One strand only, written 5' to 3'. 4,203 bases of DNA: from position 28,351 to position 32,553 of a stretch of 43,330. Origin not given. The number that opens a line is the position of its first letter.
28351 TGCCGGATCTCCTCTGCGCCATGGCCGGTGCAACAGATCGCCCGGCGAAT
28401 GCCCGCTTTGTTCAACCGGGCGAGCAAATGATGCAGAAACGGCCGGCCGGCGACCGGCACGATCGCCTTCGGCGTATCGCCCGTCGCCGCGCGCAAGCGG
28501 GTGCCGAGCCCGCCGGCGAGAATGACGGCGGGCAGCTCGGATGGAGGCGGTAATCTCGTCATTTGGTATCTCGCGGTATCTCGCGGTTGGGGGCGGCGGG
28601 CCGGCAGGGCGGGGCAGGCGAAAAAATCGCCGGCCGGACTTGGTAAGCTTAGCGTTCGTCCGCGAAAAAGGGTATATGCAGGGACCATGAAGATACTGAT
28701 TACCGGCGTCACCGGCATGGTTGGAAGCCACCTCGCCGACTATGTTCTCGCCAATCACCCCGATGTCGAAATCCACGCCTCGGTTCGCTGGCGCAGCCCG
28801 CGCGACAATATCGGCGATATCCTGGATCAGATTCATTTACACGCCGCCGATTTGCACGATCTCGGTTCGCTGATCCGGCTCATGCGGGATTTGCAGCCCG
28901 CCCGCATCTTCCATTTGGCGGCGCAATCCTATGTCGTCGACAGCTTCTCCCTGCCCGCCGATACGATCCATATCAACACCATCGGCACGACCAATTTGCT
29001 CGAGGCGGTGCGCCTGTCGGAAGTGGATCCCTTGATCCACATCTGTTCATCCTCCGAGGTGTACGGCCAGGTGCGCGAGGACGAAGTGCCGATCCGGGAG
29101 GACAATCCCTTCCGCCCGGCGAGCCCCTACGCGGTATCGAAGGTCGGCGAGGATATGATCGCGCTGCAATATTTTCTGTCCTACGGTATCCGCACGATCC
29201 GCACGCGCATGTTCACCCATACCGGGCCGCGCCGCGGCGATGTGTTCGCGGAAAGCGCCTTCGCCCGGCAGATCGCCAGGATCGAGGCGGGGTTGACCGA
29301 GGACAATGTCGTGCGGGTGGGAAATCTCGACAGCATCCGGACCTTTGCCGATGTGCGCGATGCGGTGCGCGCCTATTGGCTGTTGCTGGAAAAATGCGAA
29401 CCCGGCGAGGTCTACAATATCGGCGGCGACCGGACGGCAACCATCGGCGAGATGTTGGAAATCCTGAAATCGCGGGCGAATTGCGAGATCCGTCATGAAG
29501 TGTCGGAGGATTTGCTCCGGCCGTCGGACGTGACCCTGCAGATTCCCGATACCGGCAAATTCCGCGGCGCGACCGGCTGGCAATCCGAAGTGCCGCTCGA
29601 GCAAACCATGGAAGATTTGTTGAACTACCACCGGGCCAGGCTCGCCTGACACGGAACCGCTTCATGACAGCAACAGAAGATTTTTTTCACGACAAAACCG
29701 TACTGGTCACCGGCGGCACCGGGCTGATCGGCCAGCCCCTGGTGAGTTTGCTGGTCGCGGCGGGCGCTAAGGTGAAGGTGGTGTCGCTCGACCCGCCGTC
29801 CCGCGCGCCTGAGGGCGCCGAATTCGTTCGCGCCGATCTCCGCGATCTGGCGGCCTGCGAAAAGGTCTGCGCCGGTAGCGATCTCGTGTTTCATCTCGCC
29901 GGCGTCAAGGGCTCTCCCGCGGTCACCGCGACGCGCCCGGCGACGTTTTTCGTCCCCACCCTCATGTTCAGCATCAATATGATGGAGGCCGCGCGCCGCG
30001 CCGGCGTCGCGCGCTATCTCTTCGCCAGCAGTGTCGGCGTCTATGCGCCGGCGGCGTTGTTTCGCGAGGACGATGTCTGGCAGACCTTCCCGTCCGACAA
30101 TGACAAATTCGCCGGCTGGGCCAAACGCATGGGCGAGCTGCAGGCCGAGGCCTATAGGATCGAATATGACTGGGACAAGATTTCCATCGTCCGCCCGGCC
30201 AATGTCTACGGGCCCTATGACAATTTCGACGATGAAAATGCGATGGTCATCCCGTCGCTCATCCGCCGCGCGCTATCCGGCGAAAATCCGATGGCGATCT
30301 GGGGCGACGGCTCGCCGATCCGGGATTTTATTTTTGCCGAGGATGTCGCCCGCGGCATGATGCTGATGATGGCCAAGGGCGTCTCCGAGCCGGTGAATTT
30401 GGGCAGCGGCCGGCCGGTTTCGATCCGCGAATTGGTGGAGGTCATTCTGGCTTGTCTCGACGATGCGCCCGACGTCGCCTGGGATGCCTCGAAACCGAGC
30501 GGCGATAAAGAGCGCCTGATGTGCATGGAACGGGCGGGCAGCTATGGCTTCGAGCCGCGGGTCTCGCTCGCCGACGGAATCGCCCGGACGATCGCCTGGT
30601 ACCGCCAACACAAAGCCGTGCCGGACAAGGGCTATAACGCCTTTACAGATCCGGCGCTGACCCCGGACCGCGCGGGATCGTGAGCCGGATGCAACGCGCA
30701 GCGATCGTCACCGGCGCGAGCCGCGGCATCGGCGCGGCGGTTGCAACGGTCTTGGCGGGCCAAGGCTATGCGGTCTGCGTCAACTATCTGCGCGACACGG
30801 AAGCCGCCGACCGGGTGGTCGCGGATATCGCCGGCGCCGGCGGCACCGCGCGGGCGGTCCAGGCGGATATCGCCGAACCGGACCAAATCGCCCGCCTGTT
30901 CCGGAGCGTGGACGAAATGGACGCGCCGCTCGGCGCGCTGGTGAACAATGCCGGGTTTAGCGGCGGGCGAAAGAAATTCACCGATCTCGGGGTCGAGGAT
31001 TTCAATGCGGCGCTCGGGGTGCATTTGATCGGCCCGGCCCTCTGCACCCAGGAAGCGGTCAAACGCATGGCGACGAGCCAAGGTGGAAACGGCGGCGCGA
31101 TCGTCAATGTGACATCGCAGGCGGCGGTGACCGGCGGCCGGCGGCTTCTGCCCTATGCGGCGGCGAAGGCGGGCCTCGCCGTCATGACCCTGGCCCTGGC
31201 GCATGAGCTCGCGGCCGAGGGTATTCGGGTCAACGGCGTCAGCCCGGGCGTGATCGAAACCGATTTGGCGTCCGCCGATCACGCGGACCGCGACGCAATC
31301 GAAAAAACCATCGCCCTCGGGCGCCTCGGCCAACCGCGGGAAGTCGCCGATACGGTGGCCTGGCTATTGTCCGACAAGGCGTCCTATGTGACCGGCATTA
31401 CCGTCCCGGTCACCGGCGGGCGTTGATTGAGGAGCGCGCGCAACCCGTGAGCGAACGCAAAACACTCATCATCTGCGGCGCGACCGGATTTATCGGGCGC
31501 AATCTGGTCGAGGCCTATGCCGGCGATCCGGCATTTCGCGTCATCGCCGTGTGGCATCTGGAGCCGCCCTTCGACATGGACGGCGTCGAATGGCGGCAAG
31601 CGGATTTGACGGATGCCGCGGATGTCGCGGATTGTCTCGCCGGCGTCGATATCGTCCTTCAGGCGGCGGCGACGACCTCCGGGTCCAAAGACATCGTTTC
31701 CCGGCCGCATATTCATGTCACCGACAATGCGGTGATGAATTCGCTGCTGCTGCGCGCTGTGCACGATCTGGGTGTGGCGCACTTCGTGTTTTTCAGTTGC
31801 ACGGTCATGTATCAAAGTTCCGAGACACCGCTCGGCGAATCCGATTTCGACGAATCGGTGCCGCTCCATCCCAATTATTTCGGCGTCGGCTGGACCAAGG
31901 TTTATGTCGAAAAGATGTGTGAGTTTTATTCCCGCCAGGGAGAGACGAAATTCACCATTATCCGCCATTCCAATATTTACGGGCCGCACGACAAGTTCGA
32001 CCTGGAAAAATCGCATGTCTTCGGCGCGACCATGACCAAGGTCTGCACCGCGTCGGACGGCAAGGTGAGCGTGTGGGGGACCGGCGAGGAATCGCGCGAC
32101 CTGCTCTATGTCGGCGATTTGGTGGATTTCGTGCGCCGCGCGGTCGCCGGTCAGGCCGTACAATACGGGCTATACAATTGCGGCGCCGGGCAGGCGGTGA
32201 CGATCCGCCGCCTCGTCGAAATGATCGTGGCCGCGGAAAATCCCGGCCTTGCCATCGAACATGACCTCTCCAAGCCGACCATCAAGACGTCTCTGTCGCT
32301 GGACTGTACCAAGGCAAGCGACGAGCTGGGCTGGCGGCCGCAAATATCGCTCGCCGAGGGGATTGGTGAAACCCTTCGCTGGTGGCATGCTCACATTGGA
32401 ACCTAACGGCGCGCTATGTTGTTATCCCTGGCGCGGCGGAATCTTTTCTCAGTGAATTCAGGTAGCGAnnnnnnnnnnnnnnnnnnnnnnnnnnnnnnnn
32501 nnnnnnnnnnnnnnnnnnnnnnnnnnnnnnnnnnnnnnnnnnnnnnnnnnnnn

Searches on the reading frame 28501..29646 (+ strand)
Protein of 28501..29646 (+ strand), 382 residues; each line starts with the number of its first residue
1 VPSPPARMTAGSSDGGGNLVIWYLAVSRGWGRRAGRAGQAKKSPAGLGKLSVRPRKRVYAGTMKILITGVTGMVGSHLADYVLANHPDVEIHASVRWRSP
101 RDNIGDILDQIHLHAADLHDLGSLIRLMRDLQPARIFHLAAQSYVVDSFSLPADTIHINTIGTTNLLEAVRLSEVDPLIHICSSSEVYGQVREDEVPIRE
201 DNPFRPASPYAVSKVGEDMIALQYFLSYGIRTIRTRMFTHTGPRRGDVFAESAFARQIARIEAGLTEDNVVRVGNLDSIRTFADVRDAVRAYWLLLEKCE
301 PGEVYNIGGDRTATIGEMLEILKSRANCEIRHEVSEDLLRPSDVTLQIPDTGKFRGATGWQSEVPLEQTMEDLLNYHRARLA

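Call 7: search_protein_families(library=pfam, proteins=[window:28501-29646:+], max_evalue=0.001)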
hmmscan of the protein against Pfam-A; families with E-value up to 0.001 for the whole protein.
window:28501-29646:+ (382 aa): 6 families
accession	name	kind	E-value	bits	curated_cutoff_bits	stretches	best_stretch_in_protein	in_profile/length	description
PF16363.11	GDP_Man_Dehyd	-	3.2e-72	244.2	27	1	66-372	1-331/332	GDP-mannose 4,6 dehydratase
PF01370.27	Epimerase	-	5.3e-55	186.9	20.9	1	65-308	1-240/240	NAD dependent epimerase/dehydratase family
PF04321.23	RmlD_sub_bind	-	1.3e-10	41.3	27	1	63-224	1-140/287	RmlD substrate binding domain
PF02719.21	Polysacc_synt_2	-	1.2e-07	31.7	20.2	1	65-183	1-128/293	Polysaccharide biosynthesis protein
PF01073.25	3Beta_HSD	-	2e-07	30.8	22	1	66-213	1-149/280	3-beta hydroxysteroid dehydrogenase/isomerase family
PF07993.18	NAD_binding_4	-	2.4e-07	30.6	20.1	1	67-224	1-191/258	Male sterility protein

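Call 72: search_protein_families(library=ncbifam, proteins=[window:28501-29646:+], max_evalue=1e-8)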
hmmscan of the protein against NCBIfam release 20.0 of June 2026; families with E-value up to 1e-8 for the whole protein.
window:28501-29646:+ (382 aa): 15 families
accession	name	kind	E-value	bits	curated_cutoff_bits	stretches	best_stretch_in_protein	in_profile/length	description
TIGR01472.1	gmd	equivalog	6.2e-47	160.4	415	1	65-331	3-273/342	GDP-mannose 4,6-dehydratase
TIGR01181.1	dTDP_gluc_dehyt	equivalog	1.9e-42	145.5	365.1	1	64-375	1-309/321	dTDP-glucose 4,6-dehydratase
TIGR04180.1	EDH_00030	hypoth_equivalog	1.4e-37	129.4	475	1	65-363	1-295/297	NAD-dependent 4,6-dehydratase LegB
TIGR02622.1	CDP_4_6_dhtase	equivalog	1.8e-29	103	278.45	1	63-379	5-332/352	CDP-glucose 4,6-dehydratase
TIGR01179.1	galE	equivalog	7.9e-28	97.2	262.3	1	64-379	1-327/332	UDP-glucose 4-epimerase GalE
NF007582.0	PRK10217.1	equivalog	1.5e-25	90.1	698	1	64-313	3-257/355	dTDP-glucose 4,6-dehydratase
NF007490.0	PRK10084.1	subfamily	1.3e-24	86.9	649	1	63-317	1-275/361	dTDP-glucose 4,6-dehydratase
TIGR03466.1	HpnA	hypoth_equivalog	6.1e-12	45.1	367.65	1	63-205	1-133/327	hopanoid-associated sugar epimerase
NF043036.1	ErythonDh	equivalog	1.2e-11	44.4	325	1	63-326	1-266/321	D-erythronate dehydrogenase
NF011728.1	PRK15181.1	equivalog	1.3e-11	44.1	760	1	62-324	15-280/348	Vi polysaccharide biosynthesis UDP-N-acetylglucosaminuronic acid C-4 epimerase TviC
NF047922.1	GDPFucSynFcl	equivalog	2.9e-11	43.4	500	1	114-373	35-297/308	GDP-L-fucose synthase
TIGR02197.1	heptose_epim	equivalog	3.1e-11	43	274.6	1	65-327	1-261/316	ADP-glyceromanno-heptose 6-epimerase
NF052578.1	StrlDmthSdmBMthl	equivalog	2e-10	41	600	1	63-323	1-242/328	sterol demethylase protein SdmB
NF007956.0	PRK10675.1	subfamily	2.7e-10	39.9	394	1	63-216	1-155/338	UDP-glucose 4-epimerase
TIGR01214.1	rmlD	equivalog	8.2e-10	38.2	224.05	1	64-232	1-147/285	dTDP-4-dehydrorhamnose reductase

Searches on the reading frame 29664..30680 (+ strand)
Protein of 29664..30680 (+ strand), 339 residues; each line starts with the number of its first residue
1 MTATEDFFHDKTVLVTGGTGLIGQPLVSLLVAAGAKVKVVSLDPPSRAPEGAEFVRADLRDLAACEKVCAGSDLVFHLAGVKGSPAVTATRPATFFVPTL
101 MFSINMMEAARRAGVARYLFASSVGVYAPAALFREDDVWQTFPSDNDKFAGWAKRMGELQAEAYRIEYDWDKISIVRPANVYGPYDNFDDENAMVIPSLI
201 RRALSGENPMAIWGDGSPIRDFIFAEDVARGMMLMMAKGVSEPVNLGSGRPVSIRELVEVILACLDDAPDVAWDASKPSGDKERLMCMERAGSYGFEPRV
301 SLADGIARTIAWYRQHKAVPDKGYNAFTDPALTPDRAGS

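Call 6: search_protein_families(library=pfam, proteins=[window:29664-30680:+], max_evalue=0.001)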
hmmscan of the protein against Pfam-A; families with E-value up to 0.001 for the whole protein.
window:29664-30680:+ (339 aa): 6 families
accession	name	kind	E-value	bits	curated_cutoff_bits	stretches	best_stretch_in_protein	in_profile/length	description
PF01370.27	Epimerase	-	2.1e-51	175.1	20.9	1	13-247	1-240/240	NAD dependent epimerase/dehydratase family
PF16363.11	GDP_Man_Dehyd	-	1.6e-26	94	27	1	14-265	1-266/332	GDP-mannose 4,6 dehydratase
PF01073.25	3Beta_HSD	-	1.6e-13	50.8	22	1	14-243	1-235/280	3-beta hydroxysteroid dehydrogenase/isomerase family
PF13460.12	NAD_binding_10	-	3.2e-13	50.4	27.2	1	17-131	1-106/184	NAD(P)H-binding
PF05368.20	NmrA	-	2.2e-10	41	27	1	10-123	2-107/298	NmrA-like family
PF02719.21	Polysacc_synt_2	-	4.3e-05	23.3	20.2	0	13-123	1-128/293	Polysaccharide biosynthesis protein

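Call 72: search_protein_families(library=ncbifam, proteins=[window:29664-30680:+], max_evalue=1e-8)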
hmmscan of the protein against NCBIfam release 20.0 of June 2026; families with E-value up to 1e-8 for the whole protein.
window:29664-30680:+ (339 aa): 19 families
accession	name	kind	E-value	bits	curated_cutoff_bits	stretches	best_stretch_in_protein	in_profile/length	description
NF047922.1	GDPFucSynFcl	equivalog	2.6e-43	148.7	500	1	10-317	2-305/308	GDP-L-fucose synthase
TIGR01181.1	dTDP_gluc_dehyt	equivalog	2.4e-30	105.7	365.1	1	13-318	2-316/321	dTDP-glucose 4,6-dehydratase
TIGR04180.1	EDH_00030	hypoth_equivalog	1.1e-27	96.9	475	1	13-278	1-269/297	NAD-dependent 4,6-dehydratase LegB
TIGR01179.1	galE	equivalog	2.5e-19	69.3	262.3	1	13-317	2-329/332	UDP-glucose 4-epimerase GalE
TIGR03466.1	HpnA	hypoth_equivalog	2.5e-18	66.1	367.65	1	12-264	2-245/327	hopanoid-associated sugar epimerase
TIGR02197.1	heptose_epim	equivalog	2e-17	63.4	274.6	1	13-273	1-268/316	ADP-glyceromanno-heptose 6-epimerase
NF011728.1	PRK15181.1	equivalog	8.8e-16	57.8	760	1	54-235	73-248/348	Vi polysaccharide biosynthesis UDP-N-acetylglucosaminuronic acid C-4 epimerase TviC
NF042422.1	oxyalk_red_OleD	equivalog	1.2e-15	57.8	580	1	13-271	3-255/329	2-alkyl-3-oxoalkanoate reductase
NF052578.1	StrlDmthSdmBMthl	equivalog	2.7e-15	56.9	600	1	12-259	2-239/328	sterol demethylase protein SdmB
NF042423.1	oxyalk_red_Shew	equivalog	3.9e-13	49.2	580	1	11-266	9-258/331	2-alkyl-3-oxoalkanoate reductase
NF007490.0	PRK10084.1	subfamily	1e-11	44.4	649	1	175-317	191-338/361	dTDP-glucose 4,6-dehydratase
NF007582.0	PRK10217.1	equivalog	1.7e-11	43.8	698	1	11-268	2-273/355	dTDP-glucose 4,6-dehydratase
TIGR02622.1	CDP_4_6_dhtase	equivalog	2.1e-11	43.6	278.45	1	7-317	1-334/352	CDP-glucose 4,6-dehydratase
NF008360.0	PRK11150.1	equivalog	7.2e-11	41.8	452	0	171-264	160-253/310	ADP-glyceromanno-heptose 6-epimerase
NF007956.0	PRK10675.1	subfamily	7.4e-10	38.5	394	1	12-261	2-276/338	UDP-glucose 4-epimerase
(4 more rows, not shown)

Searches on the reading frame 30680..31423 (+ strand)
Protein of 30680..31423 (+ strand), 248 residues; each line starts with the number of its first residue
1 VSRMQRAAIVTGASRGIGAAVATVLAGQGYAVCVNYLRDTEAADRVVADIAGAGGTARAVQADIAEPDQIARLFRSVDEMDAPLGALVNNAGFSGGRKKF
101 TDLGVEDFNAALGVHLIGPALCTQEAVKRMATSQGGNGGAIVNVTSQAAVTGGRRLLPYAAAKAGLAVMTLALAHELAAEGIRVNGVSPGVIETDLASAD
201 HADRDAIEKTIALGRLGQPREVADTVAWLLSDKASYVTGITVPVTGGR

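Call 6: search_protein_families(library=pfam, proteins=[window:30680-31423:+], max_evalue=0.001)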
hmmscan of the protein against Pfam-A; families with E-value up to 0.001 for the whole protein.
window:30680-31423:+ (248 aa): 5 families
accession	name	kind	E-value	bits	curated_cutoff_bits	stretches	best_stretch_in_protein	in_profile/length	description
PF13561.12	adh_short_C2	-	7.6e-54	183.2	27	1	12-247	1-234/236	Enoyl-(Acyl carrier protein) reductase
PF00106.31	adh_short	-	2.6e-45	154.8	26.6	1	7-203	2-193/195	short chain dehydrogenase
PF08659.16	KR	-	7.3e-11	42.8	22.6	1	9-187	4-173/180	KR domain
PF23441.1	SDR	-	1.1e-06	28.7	27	1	105-247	112-254/258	SDR-like rossmann domain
PF01370.27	Epimerase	-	0.00014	21.8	20.9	1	9-82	2-67/240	NAD dependent epimerase/dehydratase family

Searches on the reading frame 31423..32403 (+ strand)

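Call 6: search_protein_families(library=pfam, proteins=[window:31423-32403:+], max_evalue=0.001)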
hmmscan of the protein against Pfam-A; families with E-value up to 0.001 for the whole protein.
window:31423-32403:+ (327 aa): 7 families
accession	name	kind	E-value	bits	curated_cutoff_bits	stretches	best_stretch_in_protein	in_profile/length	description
PF01370.27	Epimerase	-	5.2e-40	137.8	20.9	1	16-254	2-240/240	NAD dependent epimerase/dehydratase family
PF16363.11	GDP_Man_Dehyd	-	2.1e-20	73.9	27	1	17-316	2-331/332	GDP-mannose 4,6 dehydratase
PF13460.12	NAD_binding_10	-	1.3e-10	41.9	27.2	1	19-141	1-113/184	NAD(P)H-binding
PF01073.25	3Beta_HSD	-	3e-06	26.9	22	1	16-233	1-221/280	3-beta hydroxysteroid dehydrogenase/isomerase family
PF05368.20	NmrA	-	6.2e-06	26.4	27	1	12-133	2-114/298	NmrA-like family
PF07993.18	NAD_binding_4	-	2e-05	24.4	20.1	0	66-210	80-231/258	Male sterility protein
PF04321.23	RmlD_sub_bind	-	0.0004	20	27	1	14-261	2-220/287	RmlD substrate binding domain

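Call 72: search_protein_families(library=ncbifam, proteins=[window:31423-32403:+], max_evalue=1e-8)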
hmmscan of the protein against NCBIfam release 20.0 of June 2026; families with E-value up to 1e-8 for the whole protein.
window:31423-32403:+ (327 aa): 8 families
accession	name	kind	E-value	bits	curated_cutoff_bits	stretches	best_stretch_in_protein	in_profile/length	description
NF047922.1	GDPFucSynFcl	equivalog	9.6e-36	123.8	500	1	57-324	34-304/308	GDP-L-fucose synthase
TIGR01181.1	dTDP_gluc_dehyt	equivalog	1.2e-25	90.3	365.1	1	15-324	2-314/321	dTDP-glucose 4,6-dehydratase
TIGR01179.1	galE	equivalog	3.8e-20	72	262.3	1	15-322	2-326/332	UDP-glucose 4-epimerase GalE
TIGR02197.1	heptose_epim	equivalog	4.9e-16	58.8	274.6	1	15-318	1-310/316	ADP-glyceromanno-heptose 6-epimerase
TIGR04180.1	EDH_00030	hypoth_equivalog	7.8e-12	44.9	475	1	16-307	2-295/297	NAD-dependent 4,6-dehydratase LegB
NF042423.1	oxyalk_red_Shew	equivalog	2.5e-10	39.9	580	1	13-192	9-181/331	2-alkyl-3-oxoalkanoate reductase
NF042422.1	oxyalk_red_OleD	equivalog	2.4e-09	37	580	0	15-271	3-249/329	2-alkyl-3-oxoalkanoate reductase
NF008360.0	PRK11150.1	equivalog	2.4e-09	36.9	452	1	15-273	2-255/310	ADP-glyceromanno-heptose 6-epimerase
